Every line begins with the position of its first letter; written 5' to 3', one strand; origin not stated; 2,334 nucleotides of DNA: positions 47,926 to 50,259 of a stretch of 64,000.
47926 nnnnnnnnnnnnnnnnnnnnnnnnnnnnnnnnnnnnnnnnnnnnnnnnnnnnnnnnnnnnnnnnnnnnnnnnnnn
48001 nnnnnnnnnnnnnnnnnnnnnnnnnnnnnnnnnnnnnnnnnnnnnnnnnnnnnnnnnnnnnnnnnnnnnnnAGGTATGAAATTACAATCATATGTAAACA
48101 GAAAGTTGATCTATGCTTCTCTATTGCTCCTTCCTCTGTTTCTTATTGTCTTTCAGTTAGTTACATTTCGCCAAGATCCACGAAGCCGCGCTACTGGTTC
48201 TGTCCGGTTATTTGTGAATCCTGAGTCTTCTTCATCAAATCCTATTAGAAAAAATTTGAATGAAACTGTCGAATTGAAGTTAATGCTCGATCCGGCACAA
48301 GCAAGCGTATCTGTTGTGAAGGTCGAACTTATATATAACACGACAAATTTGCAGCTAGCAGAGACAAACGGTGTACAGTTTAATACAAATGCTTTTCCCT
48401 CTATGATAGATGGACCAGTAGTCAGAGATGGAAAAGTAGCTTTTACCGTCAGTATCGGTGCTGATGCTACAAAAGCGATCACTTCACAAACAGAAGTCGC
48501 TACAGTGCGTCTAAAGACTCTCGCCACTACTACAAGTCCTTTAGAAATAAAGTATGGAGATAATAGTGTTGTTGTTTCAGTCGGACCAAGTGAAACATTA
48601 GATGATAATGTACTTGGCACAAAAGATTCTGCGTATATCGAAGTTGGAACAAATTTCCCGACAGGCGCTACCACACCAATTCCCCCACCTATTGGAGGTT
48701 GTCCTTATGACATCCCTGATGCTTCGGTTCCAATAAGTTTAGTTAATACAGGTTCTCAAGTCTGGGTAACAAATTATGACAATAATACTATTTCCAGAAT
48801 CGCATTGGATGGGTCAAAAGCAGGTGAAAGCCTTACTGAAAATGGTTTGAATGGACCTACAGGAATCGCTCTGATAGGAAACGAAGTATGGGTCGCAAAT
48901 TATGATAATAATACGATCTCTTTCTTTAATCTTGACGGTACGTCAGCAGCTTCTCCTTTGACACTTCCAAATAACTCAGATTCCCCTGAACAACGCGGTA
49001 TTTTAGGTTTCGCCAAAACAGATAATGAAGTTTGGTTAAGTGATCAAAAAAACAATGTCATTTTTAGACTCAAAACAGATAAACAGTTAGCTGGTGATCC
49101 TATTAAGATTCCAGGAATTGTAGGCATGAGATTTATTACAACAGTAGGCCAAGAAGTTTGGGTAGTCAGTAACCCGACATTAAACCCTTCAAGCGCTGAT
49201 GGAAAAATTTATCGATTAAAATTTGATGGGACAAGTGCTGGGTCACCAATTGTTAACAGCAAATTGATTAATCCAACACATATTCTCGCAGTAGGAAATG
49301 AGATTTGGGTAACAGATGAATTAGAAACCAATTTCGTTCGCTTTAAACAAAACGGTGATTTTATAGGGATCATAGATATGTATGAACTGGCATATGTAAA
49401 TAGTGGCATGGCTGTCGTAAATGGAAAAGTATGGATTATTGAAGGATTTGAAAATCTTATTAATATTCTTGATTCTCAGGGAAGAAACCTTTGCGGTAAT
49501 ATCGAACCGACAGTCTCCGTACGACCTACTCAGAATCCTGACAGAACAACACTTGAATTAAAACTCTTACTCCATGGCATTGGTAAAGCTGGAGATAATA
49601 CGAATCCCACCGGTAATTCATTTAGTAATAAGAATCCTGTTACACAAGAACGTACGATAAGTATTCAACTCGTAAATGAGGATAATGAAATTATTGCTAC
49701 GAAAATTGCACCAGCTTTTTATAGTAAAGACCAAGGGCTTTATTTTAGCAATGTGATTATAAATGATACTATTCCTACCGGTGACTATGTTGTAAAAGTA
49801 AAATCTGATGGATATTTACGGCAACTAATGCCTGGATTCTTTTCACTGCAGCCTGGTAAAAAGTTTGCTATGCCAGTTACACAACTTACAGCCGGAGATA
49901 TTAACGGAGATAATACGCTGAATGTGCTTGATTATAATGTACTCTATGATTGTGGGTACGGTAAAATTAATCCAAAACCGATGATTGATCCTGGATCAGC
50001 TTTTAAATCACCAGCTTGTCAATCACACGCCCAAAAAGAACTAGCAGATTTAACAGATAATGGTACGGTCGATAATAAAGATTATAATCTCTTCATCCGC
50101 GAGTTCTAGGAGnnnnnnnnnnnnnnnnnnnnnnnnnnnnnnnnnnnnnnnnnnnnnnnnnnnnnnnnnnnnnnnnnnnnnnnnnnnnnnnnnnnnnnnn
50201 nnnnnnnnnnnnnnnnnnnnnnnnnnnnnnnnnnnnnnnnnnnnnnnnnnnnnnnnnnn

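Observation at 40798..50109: Cellulosome-like cohesin/dockerin surface-protein locus sharing a conserved '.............NKNP' C-terminal module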

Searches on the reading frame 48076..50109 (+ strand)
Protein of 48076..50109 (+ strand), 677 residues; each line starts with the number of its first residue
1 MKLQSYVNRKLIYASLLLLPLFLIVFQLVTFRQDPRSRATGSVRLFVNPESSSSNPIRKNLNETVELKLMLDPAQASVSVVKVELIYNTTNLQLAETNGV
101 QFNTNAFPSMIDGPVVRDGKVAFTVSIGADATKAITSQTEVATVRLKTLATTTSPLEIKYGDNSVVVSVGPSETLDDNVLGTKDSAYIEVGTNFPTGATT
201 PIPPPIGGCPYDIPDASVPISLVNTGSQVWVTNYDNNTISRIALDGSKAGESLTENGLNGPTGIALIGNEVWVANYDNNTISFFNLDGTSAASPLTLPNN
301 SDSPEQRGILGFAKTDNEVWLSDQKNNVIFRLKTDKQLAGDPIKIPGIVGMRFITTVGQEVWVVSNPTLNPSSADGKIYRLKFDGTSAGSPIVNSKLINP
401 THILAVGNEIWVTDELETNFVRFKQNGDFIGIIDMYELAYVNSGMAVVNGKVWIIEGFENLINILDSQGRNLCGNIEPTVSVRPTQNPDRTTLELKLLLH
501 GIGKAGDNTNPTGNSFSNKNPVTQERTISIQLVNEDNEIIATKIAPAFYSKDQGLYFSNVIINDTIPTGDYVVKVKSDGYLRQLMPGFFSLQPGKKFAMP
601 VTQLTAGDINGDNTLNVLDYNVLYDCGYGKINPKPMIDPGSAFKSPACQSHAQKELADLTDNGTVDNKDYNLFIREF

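Call 5: search_protein_families(library=pfam, proteins=[window:48076-50109:+], max_evalue=1)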
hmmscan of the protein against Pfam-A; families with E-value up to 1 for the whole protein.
window:48076-50109:+ (677 aa): 3 families
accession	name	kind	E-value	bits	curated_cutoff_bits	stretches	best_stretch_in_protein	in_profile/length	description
PF24684.1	Vgb_lyase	-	3.7e-10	39.5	50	1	215-455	54-281/290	Virginiamycin B lyase family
PF01436.27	NHL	-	0.0012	19.2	20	1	258-282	1-26/28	NHL repeat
PF00404.24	Dockerin_1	-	0.023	15.3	22.9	1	606-676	1-55/57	Dockerin type I domain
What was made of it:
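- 48076..50109 (+): p677, a cohesin-passenger-XDoc protein (adaptor class). Layout: h-region followed by '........', cohesin (nt 48190-48654), six-bladed-type beta-propeller (about 48718-49440), X module (49540-49884), dockerin (49885-50106). Vgb_lyase/NHL: call 5.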

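Call 57: search_protein_families(library=ncbifam, proteins=[window:48076-50109:+], max_evalue=0.1)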
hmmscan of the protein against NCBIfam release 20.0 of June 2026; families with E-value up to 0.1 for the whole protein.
window:48076-50109:+ (677 aa): 3 families
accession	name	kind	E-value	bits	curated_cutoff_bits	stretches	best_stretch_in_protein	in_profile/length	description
NF000022.1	stregra_B_VgbA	exception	1.9e-08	33.8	600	2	209-340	50-175/299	streptogramin B lyase Vgb(A)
NF000096.1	stregra_B_VgbB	exception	1.3e-05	24.6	600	1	213-345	54-180/295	streptogramin B lyase Vgb(B)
TIGR02276.1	beta_rpt_yvtn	repeat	0.035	14.1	27.85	0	226-240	3-17/42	beta-propeller repeat protein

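Call 59: list_cluster_members(proteins=[P0016, window:48076-50109:+, window:44414-47200:+])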
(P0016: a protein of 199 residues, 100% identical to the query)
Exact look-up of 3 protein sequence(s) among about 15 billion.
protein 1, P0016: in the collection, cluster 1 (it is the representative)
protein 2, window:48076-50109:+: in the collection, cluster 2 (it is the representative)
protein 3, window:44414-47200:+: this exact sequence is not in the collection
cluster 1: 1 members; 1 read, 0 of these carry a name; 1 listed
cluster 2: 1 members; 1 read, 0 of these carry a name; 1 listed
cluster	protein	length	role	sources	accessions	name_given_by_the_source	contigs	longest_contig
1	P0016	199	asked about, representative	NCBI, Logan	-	-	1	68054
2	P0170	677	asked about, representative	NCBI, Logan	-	-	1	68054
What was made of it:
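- Tried and rejected: The cluster look-up gave no names (call 59).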

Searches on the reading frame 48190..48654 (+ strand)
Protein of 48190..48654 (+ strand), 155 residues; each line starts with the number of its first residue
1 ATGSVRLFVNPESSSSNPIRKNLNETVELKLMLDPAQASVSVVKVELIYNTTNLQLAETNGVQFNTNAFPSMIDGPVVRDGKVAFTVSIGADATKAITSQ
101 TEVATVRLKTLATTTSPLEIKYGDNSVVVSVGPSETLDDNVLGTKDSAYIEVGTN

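Call 54: search_solved_structures(query=A3, max_evalue=1, show_alignments=1)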
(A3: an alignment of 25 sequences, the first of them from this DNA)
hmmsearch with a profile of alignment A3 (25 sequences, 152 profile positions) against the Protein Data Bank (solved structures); distinct sequences matched with E-value up to 1: 14.
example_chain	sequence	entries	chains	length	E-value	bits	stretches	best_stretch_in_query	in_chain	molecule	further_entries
6kgc_A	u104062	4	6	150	9.1e-07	32.3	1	17-135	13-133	Probably cellulosomal scaffolding protein, secreted cellulose-binding and cohesin domain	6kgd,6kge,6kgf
6kg8_A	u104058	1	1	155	1.2e-06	31.9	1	17-135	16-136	Probably cellulosomal scaffolding protein, secreted cellulose-binding and cohesin domain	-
3l8q_A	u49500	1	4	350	0.0017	21.7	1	18-127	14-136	Cellulosomal scaffoldin adaptor protein B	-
1qzn_A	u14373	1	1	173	0.0075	19.6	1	19-127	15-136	cellulosomal scaffoldin adaptor protein B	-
1zv9_A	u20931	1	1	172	0.0079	19.5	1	19-127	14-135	Cellulosomal scaffoldin adaptor protein B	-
3f2l_A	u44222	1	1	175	0.0091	19.3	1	18-127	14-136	Cellulosomal scaffoldin adaptor protein B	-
3bwz_A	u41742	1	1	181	0.01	19.2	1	18-127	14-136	Cellulosomal scaffoldin adaptor protein B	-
5aoz_A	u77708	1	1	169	0.055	16.8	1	18-70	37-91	PUTATIVE CELLULOSOMAL SCAFFOLDIN PROTEIN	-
5m2o_A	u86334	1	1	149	0.059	16.7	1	18-70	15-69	Putative cellulosomal scaffoldin protein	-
7urp_A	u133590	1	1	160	0.08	16.3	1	19-67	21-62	Ribonucleases G and E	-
1tyj_A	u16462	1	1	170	0.32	14.3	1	19-118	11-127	cellulosomal scaffoldin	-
2vn5_A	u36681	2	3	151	0.33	14.3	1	18-123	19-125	SCAFFOLDING PROTEIN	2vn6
1g1k_A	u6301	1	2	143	0.36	14.2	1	19-123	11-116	SCAFFOLDING PROTEIN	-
2y3n_A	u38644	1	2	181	0.4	14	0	19-117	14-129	CELLULOSOMAL SCAFFOLDIN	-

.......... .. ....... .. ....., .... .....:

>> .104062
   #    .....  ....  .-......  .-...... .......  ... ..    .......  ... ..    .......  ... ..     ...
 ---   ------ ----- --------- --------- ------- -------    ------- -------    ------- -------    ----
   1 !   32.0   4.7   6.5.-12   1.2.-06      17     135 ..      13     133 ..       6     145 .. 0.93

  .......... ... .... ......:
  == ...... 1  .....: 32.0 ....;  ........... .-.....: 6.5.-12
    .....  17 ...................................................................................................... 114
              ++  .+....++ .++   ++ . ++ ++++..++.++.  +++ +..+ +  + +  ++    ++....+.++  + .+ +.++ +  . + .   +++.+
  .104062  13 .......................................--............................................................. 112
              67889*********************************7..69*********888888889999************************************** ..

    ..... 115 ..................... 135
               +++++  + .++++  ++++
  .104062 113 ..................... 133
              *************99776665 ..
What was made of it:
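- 48076..50109 (+): Profile against PDB cohesins 9e-7: call 54.
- On Type II X-dockerin dyad: The profile hits ScaB type II cohesins at 1.7e-3 (call 54).
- On Cohesin (Pfam PF00963): A family profile hits PDB cohesins at 9e-7 (call 54).
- Profile against PDB cohesins (call 54).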

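Call 60: predict_structure(alignment_id=A3)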
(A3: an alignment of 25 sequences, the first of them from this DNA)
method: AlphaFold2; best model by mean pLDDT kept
length: 155 residues; sequences in the alignment: 25
mean_pLDDT: 94.9   pTM: 0.89
mean pLDDT of the five models: 94.9, 94.4, 94.2, 94.2, 94.0
residues with pLDDT >= 90: 140; 70-90: 9; 50-70: 6; < 50: 0
segments of 3 or more residues with pLDDT < 50: none
pLDDT, mean of each block of 10 residues (from residue 1): 87 98 98 97 98 95 98 96 98 96 98 98 97 75 97 91
secondary structure, 60 per line:
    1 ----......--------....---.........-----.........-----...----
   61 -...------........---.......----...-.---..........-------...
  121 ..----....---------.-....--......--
elements in order: E5-10 E19-22 E26-34 E40-48 E54-56 E62-64 E71-78 E82-88 E101-110 E118-122 E127-130 E142-145 E148-153
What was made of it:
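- On Cohesin (Pfam PF00963): The AF2 model of p677 residues 39-193 has pLDDT 94.9 and pTM 0.89 (call 60).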

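Call 64: fold_search(model_id=the predicted structure, library=pdb)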
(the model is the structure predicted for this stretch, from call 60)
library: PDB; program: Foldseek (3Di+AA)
matches with E <= 10: 1996; with E <= 0.001: 93
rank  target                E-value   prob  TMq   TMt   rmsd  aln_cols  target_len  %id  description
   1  6kgf_C                7.1e-10  1.00  0.74  0.77   2.7       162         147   15  Crystal structure of CaDoc0917(R16D)-CaCohA2 complex at pH 8.2 (released 2020-07-08)
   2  6kgd_A                1.9e-09  1.00  0.68  0.71   3.6       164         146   15  Crystal structure of CaDoc0917(R49D)-CaCohA2 complex at pH 8.0 (released 2020-07-08)
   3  4dh2_A                2.8e-09  1.00  0.70  0.69   3.5       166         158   12  Crystal structure of Coh-OlpC(Cthe_0452)-Doc435(Cthe_0435) complex: A novel type I Cohesin-Dockerin complex from Clost (released 2012-11-28)
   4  6kgc_A                3.0e-09  1.00  0.70  0.75   3.0       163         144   15  Crystal structure of CaDoc0917(R49D)-CaCohA2 complex at pH 5.4 (released 2020-07-08)
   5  6kge_A                4.2e-09  1.00  0.73  0.79   2.7       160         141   15  Crystal structure of CaDoc0917(R16D)-CaCohA2 complex at pH 5.5 (released 2020-07-08)
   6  6kgf_A                1.0e-08  1.00  0.71  0.77   2.8       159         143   15  Crystal structure of CaDoc0917(R16D)-CaCohA2 complex at pH 8.2 (released 2020-07-08)
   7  4ums                  1.1e-08  1.00  0.73  0.73   3.0       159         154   12  The crystal structure of the seventh ScaB type I cohesin from Pseudobacteroides cellulosolvens (released 2015-05-06)
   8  1g1k_A                1.8e-08  1.00  0.71  0.76   3.0       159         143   14  COHESIN MODULE FROM THE CELLULOSOME OF CLOSTRIDIUM CELLULOLYTICUM (released 2000-11-22)
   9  4dh2_C                4.1e-08  1.00  0.70  0.70   3.5       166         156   13  Crystal structure of Coh-OlpC(Cthe_0452)-Doc435(Cthe_0435) complex: A novel type I Cohesin-Dockerin complex from Clost (released 2012-11-28)
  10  2vn5_C                6.1e-08  1.00  0.69  0.72   3.2       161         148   13  The Clostridium cellulolyticum dockerin displays a dual binding mode for its cohesin partner (released 2008-05-20)
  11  4uyp_C                9.0e-08  1.00  0.67  0.71   3.7       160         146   12  High resolution structure of the third cohesin ScaC in complex with the ScaB dockerin with a mutation in the N-termina (released 2015-04-15)
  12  2vn5_A                1.1e-07  1.00  0.69  0.75   3.2       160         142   14  The Clostridium cellulolyticum dockerin displays a dual binding mode for its cohesin partner (released 2008-05-20)
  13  6kg8_MODEL_1_A        1.1e-07  1.00  0.74  0.74   2.6       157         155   15  Solution structure of CaCohA2 from Clostridium acetobutylicum (released 2020-07-08)
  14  1aoh_B                1.1e-07  1.00  0.67  0.70   4.8       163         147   15  SINGLE COHESIN DOMAIN FROM THE SCAFFOLDING PROTEIN CIPA OF THE CLOSTRIDIUM THERMOCELLUM CELLULOSOME (released 1998-07-08)
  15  4uyq_A                1.6e-07  1.00  0.69  0.75   3.5       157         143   13  High resolution structure of the third cohesin ScaC in complex with the ScaB dockerin with a mutation in the C-termina (released 2015-04-15)
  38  1qzn                  9.6e-06  1.00  0.66  0.61   4.2       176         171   12  Crystal Structure Analysis of a type II cohesin domain from the cellulosome of Acetivibrio cellulolyticus (released 2004-09-21)
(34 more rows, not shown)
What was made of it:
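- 48076..50109 (+): AF2 model of residues 39-193 has pLDDT 94.9; the top 50 PDB matches are all cohesins, best 6kgf_C E 7e-10, TM 0.74-0.77: calls 60, 64.
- On Type II X-dockerin dyad: Type II cohesins follow (5k39_A, 2y3n_A, 1qzn; TM 0.56-0.71) (call 64).
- On Cohesin (Pfam PF00963): All of its top 50 PDB matches are cohesins, best E 7e-10 (call 64).
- Closest known: Type II cohesin / X-dockerin anchoring of the Clostridium. Different: The partner cohesin looks structurally closest to type I (call 64).
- Closest known: Non-cellulosomal cohesin and dockerin modules. Same: 2XDH and 2VO8 are among the fold matches of the p677 cohesin (call 64).
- Predicted fold of the p677 N-domain (calls 60, 64).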
